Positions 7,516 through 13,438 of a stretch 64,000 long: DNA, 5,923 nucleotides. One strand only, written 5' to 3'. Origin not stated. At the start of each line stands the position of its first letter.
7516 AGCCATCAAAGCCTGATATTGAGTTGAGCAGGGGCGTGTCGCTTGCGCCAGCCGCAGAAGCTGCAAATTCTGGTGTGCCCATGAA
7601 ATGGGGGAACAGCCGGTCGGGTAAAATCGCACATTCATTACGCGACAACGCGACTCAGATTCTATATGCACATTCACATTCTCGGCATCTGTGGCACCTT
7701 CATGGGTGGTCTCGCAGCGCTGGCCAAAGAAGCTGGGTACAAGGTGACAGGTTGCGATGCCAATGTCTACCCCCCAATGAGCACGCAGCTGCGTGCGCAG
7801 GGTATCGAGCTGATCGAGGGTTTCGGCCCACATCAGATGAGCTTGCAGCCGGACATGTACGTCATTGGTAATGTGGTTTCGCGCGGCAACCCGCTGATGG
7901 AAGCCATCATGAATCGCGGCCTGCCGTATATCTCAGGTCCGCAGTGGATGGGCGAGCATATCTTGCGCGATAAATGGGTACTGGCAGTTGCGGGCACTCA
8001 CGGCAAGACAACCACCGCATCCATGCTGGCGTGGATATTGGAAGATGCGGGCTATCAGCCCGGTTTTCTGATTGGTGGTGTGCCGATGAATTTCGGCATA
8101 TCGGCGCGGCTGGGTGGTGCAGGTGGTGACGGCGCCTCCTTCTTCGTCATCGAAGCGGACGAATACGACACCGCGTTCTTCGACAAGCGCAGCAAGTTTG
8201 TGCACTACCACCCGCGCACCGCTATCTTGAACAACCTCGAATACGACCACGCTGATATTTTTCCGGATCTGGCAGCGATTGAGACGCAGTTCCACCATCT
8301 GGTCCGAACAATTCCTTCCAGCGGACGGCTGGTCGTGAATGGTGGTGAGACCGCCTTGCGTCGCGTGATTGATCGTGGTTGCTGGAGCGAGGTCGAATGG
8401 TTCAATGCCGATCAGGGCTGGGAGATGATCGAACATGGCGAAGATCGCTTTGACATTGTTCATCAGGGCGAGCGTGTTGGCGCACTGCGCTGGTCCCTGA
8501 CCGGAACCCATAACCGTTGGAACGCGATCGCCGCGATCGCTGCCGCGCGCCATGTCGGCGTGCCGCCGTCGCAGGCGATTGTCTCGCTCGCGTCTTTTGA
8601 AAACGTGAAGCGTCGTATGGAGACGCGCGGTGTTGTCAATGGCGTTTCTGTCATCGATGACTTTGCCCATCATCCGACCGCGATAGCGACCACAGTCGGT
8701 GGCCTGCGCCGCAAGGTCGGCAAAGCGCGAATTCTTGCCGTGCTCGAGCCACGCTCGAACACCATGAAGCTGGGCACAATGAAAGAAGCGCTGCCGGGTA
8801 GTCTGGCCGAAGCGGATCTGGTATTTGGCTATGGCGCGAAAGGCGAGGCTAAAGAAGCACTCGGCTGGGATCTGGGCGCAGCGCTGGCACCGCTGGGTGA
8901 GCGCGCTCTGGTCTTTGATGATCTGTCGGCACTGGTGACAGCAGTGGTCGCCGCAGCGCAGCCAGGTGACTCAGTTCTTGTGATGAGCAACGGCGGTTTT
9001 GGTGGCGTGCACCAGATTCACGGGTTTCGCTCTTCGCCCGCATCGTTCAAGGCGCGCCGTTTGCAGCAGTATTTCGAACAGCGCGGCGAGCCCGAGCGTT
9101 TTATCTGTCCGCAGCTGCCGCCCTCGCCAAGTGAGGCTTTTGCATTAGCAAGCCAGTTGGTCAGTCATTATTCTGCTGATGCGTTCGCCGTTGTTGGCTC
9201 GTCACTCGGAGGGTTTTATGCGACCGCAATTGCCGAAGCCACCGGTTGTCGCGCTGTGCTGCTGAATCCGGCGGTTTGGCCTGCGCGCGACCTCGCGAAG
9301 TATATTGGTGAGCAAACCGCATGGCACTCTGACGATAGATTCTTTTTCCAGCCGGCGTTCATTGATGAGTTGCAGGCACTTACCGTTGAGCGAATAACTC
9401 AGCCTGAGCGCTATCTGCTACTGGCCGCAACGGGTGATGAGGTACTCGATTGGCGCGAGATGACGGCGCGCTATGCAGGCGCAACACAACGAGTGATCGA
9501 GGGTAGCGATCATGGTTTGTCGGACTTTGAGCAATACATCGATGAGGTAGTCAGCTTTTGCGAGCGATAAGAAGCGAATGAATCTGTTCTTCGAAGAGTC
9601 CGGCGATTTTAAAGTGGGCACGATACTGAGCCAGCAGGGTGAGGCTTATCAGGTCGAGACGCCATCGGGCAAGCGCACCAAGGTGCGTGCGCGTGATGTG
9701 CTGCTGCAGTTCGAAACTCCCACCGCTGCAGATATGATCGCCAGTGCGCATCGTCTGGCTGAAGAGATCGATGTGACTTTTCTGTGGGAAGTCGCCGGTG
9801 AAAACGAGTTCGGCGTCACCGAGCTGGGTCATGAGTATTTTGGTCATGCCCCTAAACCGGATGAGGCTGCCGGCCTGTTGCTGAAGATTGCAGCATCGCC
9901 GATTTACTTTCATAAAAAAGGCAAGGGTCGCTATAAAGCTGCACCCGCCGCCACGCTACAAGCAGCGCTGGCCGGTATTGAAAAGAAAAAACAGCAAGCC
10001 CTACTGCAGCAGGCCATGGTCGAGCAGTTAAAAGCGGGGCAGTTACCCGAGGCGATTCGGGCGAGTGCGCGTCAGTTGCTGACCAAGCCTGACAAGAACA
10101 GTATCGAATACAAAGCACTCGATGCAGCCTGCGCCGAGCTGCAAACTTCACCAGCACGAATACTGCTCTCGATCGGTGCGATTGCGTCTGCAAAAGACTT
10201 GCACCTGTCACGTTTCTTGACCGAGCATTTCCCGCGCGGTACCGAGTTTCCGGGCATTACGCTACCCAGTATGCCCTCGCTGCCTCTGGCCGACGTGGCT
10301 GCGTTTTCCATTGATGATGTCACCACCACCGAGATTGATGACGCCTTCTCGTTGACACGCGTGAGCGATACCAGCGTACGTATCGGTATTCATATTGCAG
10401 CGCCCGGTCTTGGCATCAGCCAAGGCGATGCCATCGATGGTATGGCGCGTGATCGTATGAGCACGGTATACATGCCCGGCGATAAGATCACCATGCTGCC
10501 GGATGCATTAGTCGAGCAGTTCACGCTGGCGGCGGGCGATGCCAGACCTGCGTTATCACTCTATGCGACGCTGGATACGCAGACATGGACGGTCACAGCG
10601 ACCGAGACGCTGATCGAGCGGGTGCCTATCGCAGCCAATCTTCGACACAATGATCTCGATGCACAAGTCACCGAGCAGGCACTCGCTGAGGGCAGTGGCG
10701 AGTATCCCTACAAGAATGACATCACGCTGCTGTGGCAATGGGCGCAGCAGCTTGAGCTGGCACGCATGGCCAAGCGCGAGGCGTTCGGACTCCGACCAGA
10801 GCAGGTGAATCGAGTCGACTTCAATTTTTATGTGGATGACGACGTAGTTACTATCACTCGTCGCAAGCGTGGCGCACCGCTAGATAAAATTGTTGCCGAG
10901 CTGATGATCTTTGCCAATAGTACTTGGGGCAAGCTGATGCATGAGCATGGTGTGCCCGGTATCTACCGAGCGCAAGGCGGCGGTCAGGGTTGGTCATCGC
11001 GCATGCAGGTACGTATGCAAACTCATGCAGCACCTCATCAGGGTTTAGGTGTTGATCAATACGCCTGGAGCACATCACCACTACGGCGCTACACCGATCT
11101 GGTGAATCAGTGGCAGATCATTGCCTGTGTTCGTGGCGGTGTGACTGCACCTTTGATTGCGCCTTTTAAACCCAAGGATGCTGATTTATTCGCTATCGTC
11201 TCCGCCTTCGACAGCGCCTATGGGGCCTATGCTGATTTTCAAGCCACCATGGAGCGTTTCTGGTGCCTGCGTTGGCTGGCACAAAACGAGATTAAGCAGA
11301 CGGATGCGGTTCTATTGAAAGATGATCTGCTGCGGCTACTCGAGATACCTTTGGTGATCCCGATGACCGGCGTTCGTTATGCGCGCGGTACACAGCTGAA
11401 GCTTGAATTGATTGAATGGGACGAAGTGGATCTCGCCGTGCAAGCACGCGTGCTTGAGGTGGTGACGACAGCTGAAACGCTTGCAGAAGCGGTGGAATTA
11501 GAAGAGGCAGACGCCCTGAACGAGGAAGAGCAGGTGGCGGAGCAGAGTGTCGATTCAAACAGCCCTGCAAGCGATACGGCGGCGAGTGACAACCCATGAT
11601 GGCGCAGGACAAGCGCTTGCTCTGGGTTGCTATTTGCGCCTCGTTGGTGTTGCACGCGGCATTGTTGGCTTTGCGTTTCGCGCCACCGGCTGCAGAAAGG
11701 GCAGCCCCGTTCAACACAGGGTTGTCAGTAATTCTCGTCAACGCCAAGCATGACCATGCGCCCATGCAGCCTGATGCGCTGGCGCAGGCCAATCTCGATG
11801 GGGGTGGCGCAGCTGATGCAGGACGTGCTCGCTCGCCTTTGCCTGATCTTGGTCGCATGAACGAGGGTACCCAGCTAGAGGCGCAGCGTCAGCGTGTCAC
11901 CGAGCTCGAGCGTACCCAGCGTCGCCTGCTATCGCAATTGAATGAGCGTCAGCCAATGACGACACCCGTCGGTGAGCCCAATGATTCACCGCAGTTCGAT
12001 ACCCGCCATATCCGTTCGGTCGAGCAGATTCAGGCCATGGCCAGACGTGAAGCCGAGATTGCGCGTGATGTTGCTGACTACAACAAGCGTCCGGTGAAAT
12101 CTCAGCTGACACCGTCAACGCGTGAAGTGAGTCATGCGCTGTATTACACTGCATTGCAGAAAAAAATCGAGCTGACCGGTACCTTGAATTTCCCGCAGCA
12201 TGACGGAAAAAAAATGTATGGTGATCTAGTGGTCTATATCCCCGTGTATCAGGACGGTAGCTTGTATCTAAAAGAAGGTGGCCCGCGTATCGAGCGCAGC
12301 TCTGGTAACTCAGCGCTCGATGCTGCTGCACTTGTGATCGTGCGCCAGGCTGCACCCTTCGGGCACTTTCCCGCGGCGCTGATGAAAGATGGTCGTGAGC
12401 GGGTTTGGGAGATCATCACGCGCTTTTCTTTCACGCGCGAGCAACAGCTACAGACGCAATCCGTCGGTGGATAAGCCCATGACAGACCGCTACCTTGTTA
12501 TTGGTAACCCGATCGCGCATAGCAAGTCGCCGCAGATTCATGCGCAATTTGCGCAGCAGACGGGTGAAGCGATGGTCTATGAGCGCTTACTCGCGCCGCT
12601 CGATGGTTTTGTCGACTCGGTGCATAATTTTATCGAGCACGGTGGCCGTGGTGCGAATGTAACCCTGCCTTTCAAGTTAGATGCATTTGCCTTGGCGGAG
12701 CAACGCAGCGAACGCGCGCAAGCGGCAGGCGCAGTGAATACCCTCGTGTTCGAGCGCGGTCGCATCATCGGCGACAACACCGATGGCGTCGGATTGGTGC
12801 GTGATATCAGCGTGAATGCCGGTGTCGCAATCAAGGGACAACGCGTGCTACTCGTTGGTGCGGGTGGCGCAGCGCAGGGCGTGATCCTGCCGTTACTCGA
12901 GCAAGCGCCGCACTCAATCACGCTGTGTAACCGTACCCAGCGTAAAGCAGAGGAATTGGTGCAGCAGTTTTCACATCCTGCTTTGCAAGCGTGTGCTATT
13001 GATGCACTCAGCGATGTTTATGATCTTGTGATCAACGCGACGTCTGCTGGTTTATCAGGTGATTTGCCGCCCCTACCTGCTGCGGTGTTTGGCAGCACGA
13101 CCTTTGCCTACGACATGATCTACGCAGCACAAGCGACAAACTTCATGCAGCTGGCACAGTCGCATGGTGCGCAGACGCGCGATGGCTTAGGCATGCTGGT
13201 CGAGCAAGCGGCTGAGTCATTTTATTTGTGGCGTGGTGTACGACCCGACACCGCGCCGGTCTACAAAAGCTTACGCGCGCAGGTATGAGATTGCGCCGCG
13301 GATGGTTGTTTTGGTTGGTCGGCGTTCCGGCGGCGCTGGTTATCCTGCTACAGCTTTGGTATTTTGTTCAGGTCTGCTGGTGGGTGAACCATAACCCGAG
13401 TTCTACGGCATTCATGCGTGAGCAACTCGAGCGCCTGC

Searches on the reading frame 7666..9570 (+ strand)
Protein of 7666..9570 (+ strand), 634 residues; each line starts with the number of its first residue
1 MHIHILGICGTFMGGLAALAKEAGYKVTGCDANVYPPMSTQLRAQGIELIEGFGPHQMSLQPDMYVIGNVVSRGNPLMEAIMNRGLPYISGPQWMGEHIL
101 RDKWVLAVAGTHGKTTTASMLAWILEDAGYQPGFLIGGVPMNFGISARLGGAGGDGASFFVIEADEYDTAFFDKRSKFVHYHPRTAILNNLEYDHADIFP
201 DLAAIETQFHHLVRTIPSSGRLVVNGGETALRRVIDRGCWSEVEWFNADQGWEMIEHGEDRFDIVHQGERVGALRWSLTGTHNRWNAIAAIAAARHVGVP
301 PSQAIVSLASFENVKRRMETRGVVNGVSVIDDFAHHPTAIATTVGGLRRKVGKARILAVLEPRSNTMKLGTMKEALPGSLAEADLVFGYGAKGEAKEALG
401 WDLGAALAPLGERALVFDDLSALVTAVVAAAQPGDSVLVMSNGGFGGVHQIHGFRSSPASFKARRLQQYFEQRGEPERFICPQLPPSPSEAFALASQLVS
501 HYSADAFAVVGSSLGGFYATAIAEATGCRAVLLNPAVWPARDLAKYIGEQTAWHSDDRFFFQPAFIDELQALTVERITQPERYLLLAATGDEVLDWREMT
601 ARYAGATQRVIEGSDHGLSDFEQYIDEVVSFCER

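Call 60: search_protein_families(library=pfam, proteins=[window:7666-9570:+], max_evalue=0.00001)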
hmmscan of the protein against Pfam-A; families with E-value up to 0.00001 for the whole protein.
window:7666-9570:+ (634 aa): 5 families
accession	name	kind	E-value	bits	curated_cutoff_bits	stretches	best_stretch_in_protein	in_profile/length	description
PF05728.18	UPF0227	-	1.3e-44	152.8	21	1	451-632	5-186/187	Uncharacterised protein family (UPF0227)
PF01225.30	Mur_ligase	-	1.7e-21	76.8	21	1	2-100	1-92/95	Mur ligase family, catalytic domain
PF08245.18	Mur_ligase_M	-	1.8e-21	77.5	24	1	108-294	1-200/200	Mur ligase middle domain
PF02875.26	Mur_ligase_C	-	4.3e-18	66.8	28.4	1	316-443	1-127/127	Mur ligase, glutamate ligase domain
PF12697.13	Abhydrolase_6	-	1.5e-08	36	26.3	1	451-626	4-212/217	Alpha/beta hydrolase family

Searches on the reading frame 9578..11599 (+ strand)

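Call 60: search_protein_families(library=pfam, proteins=[window:9578-11599:+], max_evalue=0.00001)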
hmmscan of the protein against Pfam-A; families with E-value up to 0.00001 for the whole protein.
window:9578-11599:+ (673 aa): 1 family
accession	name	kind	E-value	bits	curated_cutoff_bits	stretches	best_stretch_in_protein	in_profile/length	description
PF00773.25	RNB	-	7.8e-46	157.3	29.3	2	237-467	4-228/326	RNB domain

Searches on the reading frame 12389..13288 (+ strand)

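Call 62: search_protein_families(library=pfam, proteins=[window:12389-13288:+], max_evalue=0.01)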
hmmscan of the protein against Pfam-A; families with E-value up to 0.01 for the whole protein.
window:12389-13288:+ (299 aa): 5 families
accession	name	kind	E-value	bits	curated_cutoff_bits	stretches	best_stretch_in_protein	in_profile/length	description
PF08501.16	Shikimate_dh_N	-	5e-23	81.6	27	1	37-119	1-83/83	Shikimate dehydrogenase substrate binding domain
PF18317.6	SDH_C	-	1.8e-12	47.2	25.8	1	266-296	1-31/31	Shikimate 5'-dehydrogenase C-terminal domain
PF01488.26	Shikimate_DH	-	1.3e-11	45.2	24.3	1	147-220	9-85/138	Shikimate / quinate 5-dehydrogenase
PF03435.24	Sacchrp_dh_NADP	-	7.6e-05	23.5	25.1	1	153-206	1-55/129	Saccharopine dehydrogenase NADP binding domain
PF03807.23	F420_oxidored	-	0.0013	19.7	21.6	1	154-208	3-58/94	NADP oxidoreductase coenzyme F420-dependent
